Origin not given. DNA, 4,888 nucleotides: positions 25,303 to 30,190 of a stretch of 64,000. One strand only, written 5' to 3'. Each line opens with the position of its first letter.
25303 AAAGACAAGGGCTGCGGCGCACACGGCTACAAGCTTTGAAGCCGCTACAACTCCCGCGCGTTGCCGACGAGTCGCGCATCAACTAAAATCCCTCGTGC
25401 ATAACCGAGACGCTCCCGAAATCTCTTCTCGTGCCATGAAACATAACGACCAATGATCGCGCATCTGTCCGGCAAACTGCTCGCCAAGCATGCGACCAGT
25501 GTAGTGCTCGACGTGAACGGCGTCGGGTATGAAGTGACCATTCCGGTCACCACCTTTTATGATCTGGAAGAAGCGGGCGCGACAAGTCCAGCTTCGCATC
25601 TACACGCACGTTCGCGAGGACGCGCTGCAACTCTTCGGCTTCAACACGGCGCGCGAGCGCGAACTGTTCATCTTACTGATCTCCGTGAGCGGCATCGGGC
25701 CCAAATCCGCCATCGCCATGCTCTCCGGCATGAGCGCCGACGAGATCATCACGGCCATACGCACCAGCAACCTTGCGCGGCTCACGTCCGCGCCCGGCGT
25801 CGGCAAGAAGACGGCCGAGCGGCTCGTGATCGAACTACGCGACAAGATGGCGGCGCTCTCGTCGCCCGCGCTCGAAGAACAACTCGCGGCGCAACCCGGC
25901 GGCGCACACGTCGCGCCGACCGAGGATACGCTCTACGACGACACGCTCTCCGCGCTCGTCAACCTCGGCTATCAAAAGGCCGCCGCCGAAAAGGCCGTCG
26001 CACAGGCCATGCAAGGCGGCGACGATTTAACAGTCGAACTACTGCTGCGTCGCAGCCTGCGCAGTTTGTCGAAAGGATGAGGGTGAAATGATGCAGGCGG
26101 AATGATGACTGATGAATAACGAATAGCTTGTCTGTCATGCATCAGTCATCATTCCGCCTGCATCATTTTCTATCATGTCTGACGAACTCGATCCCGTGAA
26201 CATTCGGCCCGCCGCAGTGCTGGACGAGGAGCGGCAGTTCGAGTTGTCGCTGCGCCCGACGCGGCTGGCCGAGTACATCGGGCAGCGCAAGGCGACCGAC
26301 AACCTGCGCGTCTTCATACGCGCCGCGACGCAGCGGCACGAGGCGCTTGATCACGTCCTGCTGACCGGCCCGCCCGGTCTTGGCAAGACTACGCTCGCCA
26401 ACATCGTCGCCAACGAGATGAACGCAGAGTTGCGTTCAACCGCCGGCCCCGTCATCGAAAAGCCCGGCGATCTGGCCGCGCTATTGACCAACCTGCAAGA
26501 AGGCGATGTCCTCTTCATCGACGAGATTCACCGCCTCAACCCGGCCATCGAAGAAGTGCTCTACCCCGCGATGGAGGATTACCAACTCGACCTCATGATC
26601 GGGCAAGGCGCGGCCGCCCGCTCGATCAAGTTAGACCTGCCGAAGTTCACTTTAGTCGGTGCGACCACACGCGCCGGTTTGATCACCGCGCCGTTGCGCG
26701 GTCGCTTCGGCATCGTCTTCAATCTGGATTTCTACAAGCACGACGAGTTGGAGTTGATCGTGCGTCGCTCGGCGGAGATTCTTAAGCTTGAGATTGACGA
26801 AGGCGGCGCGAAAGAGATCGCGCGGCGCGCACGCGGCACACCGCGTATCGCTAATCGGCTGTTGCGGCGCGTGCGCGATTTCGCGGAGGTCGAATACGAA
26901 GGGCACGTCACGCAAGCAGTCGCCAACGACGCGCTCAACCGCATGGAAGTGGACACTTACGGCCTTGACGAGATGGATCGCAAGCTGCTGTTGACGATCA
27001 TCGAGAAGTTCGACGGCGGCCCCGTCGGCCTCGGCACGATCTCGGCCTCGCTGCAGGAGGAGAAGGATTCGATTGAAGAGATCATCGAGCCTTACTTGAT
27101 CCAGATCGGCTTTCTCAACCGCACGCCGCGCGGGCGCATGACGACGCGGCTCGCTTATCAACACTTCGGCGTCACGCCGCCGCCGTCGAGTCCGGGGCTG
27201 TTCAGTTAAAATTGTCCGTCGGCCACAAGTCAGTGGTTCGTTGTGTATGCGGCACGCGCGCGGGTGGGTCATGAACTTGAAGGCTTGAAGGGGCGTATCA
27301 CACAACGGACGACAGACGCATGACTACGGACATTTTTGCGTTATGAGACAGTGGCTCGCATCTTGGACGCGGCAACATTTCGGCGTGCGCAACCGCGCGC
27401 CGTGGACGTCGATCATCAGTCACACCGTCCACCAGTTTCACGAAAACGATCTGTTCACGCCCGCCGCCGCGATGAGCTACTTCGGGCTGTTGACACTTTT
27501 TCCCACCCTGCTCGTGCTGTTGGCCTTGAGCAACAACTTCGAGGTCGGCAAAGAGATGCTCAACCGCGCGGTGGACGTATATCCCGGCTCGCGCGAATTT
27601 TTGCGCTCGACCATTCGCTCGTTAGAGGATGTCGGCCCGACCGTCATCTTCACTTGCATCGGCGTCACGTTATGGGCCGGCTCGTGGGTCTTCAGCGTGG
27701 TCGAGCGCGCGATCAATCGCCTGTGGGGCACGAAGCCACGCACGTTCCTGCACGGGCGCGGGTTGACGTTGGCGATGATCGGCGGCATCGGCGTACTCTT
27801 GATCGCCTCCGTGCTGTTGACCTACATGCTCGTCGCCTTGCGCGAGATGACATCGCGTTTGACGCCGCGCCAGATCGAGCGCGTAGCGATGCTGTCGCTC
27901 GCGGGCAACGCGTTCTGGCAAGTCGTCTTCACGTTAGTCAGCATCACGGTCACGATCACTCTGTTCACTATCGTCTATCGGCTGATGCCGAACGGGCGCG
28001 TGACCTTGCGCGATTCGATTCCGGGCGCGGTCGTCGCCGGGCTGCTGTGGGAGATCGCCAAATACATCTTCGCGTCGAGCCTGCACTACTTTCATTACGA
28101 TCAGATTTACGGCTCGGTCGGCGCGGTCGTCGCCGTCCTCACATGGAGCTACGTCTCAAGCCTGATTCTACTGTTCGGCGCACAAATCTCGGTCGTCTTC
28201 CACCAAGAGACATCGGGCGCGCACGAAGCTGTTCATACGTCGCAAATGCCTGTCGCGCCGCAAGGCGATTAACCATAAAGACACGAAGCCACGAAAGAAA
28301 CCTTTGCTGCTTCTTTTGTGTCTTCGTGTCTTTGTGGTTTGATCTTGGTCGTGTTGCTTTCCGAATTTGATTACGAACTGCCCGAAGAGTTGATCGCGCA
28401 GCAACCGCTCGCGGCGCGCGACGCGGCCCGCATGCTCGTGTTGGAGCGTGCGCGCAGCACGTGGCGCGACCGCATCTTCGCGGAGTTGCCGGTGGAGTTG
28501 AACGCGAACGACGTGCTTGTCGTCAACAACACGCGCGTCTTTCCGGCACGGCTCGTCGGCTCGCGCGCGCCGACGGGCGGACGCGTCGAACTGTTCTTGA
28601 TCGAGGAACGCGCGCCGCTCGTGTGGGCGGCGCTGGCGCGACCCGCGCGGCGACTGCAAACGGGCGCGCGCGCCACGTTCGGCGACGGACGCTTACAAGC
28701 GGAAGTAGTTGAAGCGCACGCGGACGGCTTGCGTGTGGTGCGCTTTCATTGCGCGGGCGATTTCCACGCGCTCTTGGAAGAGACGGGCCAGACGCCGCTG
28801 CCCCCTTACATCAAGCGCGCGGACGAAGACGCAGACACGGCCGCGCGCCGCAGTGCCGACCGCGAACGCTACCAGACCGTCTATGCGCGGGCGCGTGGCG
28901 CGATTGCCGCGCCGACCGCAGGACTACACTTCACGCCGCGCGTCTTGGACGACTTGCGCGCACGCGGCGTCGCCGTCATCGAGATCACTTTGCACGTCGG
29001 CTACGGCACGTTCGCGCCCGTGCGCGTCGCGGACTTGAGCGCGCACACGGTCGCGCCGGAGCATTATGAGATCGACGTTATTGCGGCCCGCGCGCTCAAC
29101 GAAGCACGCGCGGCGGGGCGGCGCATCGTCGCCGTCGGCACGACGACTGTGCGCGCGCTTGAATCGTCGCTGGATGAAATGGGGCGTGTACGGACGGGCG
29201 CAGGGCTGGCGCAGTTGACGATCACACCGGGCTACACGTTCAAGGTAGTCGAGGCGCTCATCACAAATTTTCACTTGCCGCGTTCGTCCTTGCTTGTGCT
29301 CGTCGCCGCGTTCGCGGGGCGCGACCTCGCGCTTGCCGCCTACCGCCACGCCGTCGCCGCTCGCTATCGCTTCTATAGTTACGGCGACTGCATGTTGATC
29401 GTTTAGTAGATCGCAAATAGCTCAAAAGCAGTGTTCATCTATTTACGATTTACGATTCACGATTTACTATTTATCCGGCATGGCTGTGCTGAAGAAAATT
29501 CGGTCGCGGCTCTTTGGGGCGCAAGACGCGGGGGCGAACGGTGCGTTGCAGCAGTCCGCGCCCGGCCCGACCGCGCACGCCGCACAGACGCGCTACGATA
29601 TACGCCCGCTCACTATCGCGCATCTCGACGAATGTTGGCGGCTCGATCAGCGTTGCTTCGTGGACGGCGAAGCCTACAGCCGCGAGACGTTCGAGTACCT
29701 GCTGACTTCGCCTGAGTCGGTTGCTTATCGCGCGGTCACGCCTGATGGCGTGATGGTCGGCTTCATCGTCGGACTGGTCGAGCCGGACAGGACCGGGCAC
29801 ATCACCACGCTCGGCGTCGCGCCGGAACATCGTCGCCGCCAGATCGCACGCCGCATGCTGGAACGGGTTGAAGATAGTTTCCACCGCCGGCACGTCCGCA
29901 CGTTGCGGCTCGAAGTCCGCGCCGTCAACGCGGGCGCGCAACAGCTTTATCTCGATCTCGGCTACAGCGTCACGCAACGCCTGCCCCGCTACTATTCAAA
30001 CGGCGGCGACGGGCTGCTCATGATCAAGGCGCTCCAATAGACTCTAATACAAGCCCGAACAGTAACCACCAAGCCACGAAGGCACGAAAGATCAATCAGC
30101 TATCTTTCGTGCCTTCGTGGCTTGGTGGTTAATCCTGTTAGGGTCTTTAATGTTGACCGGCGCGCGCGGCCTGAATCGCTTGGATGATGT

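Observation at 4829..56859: Family of about 16 intergenic palindromes whose arms are tiled from tandem 7-nt units around a shared AT-rich core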

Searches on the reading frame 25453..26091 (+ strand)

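Call 31: search_protein_families(library=pfam, proteins=[window:25453-26091:+])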
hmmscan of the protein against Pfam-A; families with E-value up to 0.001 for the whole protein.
window:25453-26091:+ (212 aa): 1 family
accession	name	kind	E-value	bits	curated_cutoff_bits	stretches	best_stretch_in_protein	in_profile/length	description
PF01330.27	RuvA_N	-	9.1e-13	48.5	23.6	1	1-51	1-51/61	RuvA N terminal domain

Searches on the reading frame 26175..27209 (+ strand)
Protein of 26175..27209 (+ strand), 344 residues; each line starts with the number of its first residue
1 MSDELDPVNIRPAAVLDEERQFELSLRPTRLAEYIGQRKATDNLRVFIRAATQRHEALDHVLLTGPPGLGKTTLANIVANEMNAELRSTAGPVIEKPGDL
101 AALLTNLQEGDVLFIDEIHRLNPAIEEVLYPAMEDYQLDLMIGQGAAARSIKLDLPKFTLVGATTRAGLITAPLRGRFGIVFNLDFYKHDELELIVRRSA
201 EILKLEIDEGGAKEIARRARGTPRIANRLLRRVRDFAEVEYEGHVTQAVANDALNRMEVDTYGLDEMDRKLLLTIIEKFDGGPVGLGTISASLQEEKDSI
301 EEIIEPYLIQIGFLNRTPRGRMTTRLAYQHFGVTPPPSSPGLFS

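Call 31: search_protein_families(library=pfam, proteins=[window:26175-27209:+])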
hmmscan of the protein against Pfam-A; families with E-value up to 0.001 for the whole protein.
window:26175-27209:+ (344 aa): 14 families
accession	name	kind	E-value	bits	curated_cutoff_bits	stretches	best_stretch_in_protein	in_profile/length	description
PF05496.18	RuvB_N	-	2.1e-79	265.3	27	1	26-183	1-158/159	Holliday junction DNA helicase RuvB P-loop domain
PF17864.7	AAA_lid_4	-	1.1e-32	112.1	27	1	187-260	1-74/74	RuvB AAA lid domain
PF05491.19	RuvB_C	-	5.7e-25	87.5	24.7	1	262-331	2-71/72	RuvB C-terminal winged helix domain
PF00004.35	AAA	-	5.9e-22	79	21.2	1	61-184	1-129/131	ATPase family associated with various cellular activities (AAA)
PF07728.20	AAA_5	-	3.7e-11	43.6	22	1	102-178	59-139/139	AAA domain (dynein-related subfamily)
PF20720.3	nSTAND3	-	9.4e-06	25.8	27.2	1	49-117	8-73/155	Novel STAND NTPase 3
PF13191.12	AAA_16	-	9.6e-06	26.6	32.6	0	37-85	5-51/167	AAA ATPase domain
PF03266.21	NTPase_1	-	5.4e-05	23.6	23.9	0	60-91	1-32/168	NTPase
PF01078.27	Mg_chelatase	-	5.6e-05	23.1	20.3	0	32-79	3-43/207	Magnesium chelatase, subunit ChlI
PF07726.17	AAA_3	-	6.3e-05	23.3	27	0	60-137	1-90/131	ATPase family associated with various cellular activities (AAA)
PF13401.12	AAA_22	-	9.5e-05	23.2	27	0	60-85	7-32/130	AAA domain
PF06068.19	TIP49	-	0.00021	21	23.8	0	34-86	26-78/347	TIP49 P-loop domain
PF00158.32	Sigma54_activat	-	0.0003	20.9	20.2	0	44-83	8-47/168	Sigma-54 interaction domain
PF13173.12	AAA_14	-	0.00056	20.3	27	0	61-130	5-83/129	AAA domain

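Call 35: find_related_loci(query=window:26175-27209:+, collection=metagenome_contigs, flank=10000)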
Query window:26175-27209:+ (344 aa) in metagenome_contigs; peptide patterns used: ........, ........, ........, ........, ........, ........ (x = any residue, [..] = any of these).
600 stretches matched a pattern (row limit reached: there are more); 585 encode a relative of the query (tblastn E <= 1e-3); the best 80 are kept; 80 distinct loci.
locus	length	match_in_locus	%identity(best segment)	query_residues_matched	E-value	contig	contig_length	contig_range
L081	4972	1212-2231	83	5-344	0e+0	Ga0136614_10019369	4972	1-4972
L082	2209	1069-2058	85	1-330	0e+0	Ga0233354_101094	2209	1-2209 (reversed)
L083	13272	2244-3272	79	1-343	0e+0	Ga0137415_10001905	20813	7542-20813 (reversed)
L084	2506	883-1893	80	8-343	0e+0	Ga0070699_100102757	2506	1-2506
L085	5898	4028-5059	78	1-343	1e-180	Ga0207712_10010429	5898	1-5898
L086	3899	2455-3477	78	1-343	0e+0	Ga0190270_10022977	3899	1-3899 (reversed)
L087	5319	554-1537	81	17-343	1e-180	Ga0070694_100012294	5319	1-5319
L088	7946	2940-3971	78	1-343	2e-177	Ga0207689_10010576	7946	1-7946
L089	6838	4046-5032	80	17-344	9e-178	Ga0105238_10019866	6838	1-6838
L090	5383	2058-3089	77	1-343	1e-179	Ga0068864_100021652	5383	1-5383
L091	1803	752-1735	80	17-343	0e+0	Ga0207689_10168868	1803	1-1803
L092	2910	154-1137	78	17-343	0e+0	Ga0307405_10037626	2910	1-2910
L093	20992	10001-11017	73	9-343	3e-164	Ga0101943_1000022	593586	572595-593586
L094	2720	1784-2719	79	1-315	2e-174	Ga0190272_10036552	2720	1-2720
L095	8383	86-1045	76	17-336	1e-161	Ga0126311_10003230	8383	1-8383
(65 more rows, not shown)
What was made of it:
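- Tried and rejected: The metagenome scan with RuvB gave at most 85% protein identity (call 35).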

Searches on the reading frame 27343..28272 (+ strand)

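Call 31: search_protein_families(library=pfam, proteins=[window:27343-28272:+])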
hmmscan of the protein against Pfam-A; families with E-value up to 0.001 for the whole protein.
window:27343-28272:+ (309 aa): 1 family
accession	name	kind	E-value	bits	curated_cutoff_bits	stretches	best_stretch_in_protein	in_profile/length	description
PF03631.20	Virul_fac_BrkB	-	3.1e-52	178.2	33.7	1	34-288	2-257/259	Virulence factor BrkB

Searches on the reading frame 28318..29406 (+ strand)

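Call 31: search_protein_families(library=pfam, proteins=[window:28318-29406:+])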
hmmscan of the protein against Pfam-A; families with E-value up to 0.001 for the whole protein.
window:28318-29406:+ (362 aa): 1 family
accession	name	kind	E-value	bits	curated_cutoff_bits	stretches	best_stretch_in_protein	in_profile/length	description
PF02547.20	Queuosine_synth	-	1.6e-127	425.5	25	1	14-361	1-322/322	Queuosine biosynthesis protein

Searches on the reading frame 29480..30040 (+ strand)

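Call 31: search_protein_families(library=pfam, proteins=[window:29480-30040:+])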
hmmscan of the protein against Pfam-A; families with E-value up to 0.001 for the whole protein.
window:29480-30040:+ (186 aa): 5 families
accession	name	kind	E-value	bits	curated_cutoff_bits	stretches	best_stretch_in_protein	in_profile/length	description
PF00583.31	Acetyltransf_1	-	1.6e-16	61.1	20.7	1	51-162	3-116/116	Acetyltransferase (GNAT) family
PF13673.13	Acetyltransf_10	-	5.7e-11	42.9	23.6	1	96-171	42-114/128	Acetyltransferase (GNAT) domain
PF13508.13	Acetyltransf_7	-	5.7e-10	39.9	27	1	89-163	11-83/84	Acetyltransferase (GNAT) domain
PF13527.13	Acetyltransf_9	-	9.5e-07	29.3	25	1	105-140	72-107/127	Acetyltransferase (GNAT) domain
PF08445.16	FR47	-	0.00041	20.7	22.1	1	100-165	17-80/86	FR47-like protein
